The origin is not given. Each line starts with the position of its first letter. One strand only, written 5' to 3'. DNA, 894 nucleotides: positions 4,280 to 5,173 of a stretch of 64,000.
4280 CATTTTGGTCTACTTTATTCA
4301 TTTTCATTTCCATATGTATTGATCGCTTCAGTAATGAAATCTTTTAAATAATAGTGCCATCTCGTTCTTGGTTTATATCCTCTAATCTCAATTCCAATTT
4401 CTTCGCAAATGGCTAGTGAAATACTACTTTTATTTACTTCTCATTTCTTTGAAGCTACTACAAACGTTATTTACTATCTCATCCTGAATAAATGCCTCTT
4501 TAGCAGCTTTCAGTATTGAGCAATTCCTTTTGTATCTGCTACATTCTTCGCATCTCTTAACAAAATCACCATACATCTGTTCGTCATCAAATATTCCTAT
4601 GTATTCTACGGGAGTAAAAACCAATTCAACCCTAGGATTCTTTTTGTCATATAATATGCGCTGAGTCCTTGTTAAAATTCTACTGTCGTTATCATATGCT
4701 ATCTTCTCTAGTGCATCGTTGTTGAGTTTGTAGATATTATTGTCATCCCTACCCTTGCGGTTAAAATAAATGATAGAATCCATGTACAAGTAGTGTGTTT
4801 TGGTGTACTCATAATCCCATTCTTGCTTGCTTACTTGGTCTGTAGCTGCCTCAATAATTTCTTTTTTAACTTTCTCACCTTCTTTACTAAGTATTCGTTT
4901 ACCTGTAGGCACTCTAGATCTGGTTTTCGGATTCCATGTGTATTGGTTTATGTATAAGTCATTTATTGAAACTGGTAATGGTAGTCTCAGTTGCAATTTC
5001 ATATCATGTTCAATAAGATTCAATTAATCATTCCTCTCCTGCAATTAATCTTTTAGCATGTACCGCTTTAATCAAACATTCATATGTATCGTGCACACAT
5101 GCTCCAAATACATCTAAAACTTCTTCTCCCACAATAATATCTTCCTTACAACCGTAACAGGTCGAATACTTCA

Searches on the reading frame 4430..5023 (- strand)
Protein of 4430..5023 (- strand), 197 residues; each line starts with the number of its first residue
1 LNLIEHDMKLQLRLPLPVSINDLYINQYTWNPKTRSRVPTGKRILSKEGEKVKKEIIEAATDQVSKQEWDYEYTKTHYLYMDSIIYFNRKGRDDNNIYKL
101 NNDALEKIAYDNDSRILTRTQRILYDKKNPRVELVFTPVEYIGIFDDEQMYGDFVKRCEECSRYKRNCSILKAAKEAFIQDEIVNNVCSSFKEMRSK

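Call 54: search_protein_families(library=phrogs, proteins=[window:4430-5023:-], max_evalue=0.00001)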
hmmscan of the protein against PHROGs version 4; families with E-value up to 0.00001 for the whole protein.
window:4430-5023:- (197 aa): 1 family
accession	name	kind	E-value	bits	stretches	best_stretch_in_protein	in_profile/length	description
phrog_34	-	DNA, RNA and nucleotide metabolism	2.6e-25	90.6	1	4-194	69-257/259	RusA-like Holliday junction resolvase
